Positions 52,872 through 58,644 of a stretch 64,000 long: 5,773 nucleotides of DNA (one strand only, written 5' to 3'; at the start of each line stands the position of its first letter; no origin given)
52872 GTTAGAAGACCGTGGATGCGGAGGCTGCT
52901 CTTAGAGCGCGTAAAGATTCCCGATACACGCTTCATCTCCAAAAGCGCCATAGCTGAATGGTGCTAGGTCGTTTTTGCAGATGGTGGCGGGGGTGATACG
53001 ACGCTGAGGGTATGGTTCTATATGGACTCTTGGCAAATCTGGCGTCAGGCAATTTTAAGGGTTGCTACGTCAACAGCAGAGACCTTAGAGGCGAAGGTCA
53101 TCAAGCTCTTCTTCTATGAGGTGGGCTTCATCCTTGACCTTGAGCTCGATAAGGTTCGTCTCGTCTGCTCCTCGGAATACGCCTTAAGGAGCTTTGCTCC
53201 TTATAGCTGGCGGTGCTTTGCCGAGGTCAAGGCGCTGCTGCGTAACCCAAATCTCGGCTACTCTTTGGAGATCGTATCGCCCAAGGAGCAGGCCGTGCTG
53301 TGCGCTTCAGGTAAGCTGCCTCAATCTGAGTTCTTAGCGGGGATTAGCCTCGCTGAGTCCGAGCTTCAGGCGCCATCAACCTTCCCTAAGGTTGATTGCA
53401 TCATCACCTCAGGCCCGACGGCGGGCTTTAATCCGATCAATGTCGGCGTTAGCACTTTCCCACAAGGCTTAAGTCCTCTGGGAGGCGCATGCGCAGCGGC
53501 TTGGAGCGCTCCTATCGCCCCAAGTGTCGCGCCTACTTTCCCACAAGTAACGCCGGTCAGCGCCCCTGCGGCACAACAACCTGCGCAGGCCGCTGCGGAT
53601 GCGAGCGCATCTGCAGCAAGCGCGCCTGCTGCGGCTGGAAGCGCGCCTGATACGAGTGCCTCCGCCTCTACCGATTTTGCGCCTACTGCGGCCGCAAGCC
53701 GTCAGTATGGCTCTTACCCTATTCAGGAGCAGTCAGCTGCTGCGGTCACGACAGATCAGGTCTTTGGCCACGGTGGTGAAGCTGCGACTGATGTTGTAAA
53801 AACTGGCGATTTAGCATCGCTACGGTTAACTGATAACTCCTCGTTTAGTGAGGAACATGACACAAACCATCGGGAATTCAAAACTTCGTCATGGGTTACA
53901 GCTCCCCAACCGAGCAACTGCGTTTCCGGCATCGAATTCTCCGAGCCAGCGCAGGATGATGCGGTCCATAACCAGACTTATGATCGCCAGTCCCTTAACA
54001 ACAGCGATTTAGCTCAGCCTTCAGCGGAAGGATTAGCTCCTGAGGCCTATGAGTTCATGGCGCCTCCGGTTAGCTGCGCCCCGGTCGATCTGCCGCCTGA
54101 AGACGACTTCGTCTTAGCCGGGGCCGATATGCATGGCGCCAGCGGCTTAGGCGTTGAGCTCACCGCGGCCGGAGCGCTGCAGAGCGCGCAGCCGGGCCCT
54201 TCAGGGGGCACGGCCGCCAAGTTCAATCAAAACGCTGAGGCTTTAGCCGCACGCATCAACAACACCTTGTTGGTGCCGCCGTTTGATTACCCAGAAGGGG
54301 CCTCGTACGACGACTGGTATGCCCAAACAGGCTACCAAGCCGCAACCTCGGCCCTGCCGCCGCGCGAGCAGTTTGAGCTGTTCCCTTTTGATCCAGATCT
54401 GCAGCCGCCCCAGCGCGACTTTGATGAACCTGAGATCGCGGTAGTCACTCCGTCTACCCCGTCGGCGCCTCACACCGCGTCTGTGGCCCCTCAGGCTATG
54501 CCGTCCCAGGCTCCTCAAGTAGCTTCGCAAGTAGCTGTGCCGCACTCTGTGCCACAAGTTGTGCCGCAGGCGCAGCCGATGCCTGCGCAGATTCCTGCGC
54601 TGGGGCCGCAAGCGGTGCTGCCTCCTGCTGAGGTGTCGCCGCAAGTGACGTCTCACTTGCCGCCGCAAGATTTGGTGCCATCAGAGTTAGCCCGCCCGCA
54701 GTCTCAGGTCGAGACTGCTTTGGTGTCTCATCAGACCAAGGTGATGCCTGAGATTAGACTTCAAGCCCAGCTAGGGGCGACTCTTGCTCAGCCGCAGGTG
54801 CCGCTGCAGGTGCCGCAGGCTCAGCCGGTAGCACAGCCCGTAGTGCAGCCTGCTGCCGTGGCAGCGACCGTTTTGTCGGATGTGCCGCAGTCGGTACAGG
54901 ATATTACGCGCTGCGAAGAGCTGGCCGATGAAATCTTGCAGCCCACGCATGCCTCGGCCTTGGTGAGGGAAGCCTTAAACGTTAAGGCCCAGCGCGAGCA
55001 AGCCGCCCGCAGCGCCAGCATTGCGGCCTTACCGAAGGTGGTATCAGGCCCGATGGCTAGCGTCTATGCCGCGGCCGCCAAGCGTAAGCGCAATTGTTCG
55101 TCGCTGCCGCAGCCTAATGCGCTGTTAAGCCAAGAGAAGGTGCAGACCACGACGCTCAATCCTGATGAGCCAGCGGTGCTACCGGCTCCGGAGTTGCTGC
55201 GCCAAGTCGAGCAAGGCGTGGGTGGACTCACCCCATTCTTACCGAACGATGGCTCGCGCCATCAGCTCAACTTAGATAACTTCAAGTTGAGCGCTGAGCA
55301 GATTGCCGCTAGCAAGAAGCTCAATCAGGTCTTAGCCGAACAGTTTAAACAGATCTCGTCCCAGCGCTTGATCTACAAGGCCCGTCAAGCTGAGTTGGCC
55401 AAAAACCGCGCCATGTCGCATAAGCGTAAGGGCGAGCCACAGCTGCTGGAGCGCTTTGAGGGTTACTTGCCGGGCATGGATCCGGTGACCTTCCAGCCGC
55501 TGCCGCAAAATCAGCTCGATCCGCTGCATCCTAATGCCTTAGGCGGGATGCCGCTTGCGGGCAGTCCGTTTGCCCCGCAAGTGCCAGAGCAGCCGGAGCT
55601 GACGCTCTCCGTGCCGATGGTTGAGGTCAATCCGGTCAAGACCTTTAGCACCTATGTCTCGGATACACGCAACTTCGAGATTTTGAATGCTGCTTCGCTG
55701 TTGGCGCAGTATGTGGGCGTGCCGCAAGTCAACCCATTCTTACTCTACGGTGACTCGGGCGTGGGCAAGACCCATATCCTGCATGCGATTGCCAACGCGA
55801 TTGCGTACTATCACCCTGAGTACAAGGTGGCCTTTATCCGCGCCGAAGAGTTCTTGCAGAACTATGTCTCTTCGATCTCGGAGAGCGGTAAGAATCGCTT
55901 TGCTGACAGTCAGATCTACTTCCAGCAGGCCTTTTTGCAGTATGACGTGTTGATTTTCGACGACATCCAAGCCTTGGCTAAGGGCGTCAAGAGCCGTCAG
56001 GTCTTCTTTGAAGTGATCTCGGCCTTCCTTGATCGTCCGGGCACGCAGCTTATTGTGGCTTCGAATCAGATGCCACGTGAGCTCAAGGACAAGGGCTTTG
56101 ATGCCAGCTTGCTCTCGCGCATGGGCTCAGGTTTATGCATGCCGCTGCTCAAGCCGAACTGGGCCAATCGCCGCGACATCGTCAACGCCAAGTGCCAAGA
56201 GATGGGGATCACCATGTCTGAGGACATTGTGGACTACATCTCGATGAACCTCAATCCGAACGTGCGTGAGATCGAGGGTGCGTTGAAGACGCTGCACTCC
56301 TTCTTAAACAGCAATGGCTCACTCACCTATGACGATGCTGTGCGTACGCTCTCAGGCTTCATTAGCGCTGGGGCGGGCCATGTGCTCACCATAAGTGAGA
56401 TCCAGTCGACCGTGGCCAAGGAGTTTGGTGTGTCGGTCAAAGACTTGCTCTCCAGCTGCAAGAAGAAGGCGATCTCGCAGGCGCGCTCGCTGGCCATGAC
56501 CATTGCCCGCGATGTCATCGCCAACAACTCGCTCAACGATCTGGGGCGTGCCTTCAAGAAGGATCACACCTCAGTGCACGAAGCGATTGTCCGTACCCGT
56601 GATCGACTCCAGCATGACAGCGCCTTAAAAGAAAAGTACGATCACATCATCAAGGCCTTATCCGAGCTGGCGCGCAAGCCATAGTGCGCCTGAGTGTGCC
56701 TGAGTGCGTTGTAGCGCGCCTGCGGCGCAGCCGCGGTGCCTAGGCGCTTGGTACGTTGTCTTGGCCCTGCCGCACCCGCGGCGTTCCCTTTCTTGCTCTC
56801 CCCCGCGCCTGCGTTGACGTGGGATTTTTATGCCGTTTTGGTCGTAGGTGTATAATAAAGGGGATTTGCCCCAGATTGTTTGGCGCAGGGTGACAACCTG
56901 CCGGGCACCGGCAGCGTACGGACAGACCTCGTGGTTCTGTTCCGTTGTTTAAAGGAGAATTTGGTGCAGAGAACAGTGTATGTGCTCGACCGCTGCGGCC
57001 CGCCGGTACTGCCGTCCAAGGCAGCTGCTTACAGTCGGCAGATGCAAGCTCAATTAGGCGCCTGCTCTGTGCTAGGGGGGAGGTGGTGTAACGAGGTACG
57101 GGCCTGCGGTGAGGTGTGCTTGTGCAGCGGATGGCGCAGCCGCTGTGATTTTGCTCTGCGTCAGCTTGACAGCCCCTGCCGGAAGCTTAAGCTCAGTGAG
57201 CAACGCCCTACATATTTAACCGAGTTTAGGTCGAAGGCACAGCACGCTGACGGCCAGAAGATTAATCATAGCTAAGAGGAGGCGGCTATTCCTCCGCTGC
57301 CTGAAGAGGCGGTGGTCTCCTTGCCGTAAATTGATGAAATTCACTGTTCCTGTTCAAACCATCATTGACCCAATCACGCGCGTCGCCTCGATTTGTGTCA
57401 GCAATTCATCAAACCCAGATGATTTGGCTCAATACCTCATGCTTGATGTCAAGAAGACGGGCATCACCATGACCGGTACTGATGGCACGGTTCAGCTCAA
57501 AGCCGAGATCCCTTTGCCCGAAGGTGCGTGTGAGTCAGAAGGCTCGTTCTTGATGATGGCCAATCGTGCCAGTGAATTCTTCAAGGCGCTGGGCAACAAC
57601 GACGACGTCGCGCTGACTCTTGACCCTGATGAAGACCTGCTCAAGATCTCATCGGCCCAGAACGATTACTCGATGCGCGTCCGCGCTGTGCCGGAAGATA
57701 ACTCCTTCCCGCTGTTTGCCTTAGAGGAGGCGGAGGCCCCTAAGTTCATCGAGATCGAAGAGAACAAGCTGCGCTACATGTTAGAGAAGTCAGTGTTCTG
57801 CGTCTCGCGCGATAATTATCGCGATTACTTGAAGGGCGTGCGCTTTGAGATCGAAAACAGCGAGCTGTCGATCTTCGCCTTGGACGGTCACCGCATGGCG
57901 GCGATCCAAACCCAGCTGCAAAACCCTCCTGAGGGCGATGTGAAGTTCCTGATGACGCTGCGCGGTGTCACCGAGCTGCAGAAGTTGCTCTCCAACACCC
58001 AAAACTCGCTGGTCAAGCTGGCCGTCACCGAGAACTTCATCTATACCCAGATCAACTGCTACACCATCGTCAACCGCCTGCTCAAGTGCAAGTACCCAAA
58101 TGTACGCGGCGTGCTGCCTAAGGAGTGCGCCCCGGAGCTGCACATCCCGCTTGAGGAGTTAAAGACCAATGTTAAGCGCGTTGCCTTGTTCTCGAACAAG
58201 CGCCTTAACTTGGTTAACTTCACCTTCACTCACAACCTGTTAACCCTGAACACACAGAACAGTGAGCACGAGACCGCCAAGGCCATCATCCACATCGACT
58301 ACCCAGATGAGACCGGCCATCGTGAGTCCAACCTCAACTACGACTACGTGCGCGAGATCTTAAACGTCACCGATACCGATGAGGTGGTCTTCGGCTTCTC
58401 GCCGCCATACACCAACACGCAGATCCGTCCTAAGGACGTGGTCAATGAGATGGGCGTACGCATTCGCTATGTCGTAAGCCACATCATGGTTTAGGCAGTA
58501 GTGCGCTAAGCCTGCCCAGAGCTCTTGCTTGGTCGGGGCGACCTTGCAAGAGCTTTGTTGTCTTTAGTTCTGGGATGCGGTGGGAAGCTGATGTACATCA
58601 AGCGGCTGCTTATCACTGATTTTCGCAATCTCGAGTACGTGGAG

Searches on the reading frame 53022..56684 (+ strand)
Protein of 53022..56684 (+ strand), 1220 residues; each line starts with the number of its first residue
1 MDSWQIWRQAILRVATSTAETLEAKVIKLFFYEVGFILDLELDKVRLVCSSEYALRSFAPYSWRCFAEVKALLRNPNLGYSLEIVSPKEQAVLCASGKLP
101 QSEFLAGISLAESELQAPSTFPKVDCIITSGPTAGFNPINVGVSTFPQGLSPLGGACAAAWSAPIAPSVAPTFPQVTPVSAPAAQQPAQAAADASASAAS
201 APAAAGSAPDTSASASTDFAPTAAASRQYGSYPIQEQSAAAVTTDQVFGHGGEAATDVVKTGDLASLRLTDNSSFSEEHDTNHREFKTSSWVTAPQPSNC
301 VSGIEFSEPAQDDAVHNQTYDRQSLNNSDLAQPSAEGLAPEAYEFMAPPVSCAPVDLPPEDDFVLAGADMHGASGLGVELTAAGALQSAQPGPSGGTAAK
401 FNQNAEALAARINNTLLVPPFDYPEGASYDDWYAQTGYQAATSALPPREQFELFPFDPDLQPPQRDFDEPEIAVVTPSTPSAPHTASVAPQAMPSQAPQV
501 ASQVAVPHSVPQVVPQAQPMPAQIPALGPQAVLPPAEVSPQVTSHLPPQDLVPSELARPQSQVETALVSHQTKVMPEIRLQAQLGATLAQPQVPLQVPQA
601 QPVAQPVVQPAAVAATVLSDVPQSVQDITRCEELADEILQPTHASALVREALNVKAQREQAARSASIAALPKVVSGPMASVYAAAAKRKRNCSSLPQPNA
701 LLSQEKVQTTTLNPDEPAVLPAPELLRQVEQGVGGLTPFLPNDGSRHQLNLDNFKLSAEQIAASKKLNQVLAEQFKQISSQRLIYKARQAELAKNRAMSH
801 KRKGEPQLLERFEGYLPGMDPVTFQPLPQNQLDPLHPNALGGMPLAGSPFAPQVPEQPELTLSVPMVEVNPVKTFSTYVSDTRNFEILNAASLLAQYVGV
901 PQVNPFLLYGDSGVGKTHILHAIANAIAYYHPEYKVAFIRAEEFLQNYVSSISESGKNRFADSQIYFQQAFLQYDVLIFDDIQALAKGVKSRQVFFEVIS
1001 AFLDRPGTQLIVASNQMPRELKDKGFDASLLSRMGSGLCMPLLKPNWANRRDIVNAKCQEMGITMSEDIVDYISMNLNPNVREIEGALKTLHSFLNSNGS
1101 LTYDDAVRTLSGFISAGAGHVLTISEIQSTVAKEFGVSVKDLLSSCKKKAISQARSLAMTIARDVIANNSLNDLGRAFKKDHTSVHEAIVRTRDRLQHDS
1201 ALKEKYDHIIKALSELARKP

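Call 99: search_protein_families(library=pfam, proteins=[window:53022-56684:+], max_evalue=0.00001)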
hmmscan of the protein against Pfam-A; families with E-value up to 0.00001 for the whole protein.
window:53022-56684:+ (1220 aa): 4 families
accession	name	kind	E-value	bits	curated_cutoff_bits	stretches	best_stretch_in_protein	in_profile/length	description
PF00308.24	Bac_DnaA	-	9.5e-31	107.6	23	1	871-1039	3-160/162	Bacterial DnaA ATPAse domain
PF08299.17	Bac_DnaA_C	-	6.2e-17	61.8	31.5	1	1124-1189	1-66/69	Bacterial dnaA protein helix-turn-helix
PF00004.35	AAA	-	1.2e-07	32.6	21.2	1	907-1019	2-112/131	ATPase family associated with various cellular activities (AAA)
PF01695.23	IstB_IS21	-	1.7e-07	31.4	24.1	1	906-1016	95-194/238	IstB-like ATP binding protein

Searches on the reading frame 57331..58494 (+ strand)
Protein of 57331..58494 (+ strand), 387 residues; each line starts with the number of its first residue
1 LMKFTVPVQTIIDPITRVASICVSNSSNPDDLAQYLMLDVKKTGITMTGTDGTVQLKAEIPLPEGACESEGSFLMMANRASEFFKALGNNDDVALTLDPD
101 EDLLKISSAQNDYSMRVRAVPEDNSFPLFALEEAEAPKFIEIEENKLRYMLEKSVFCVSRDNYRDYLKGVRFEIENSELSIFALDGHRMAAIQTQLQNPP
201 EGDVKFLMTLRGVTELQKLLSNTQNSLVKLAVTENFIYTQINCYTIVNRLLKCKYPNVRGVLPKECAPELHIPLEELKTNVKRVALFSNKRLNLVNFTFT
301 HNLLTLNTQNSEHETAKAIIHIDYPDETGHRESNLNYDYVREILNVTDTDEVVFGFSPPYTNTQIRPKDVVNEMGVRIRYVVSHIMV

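Call 99: search_protein_families(library=pfam, proteins=[window:57331-58494:+], max_evalue=0.00001)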
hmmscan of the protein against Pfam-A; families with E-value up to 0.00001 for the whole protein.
window:57331-58494:+ (387 aa): 3 families
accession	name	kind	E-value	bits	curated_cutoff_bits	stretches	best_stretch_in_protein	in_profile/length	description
PF02767.21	DNA_pol3_beta_2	-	5.7e-20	72.2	27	1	141-257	1-116/116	DNA polymerase III beta subunit, central domain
PF00712.24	DNA_pol3_beta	-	4.6e-15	56.3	24.4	1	2-115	1-108/120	DNA polymerase III beta subunit, N-terminal domain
PF02768.20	DNA_pol3_beta_3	-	2.4e-13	50.4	27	1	261-368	3-108/121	DNA polymerase III beta subunit, C-terminal domain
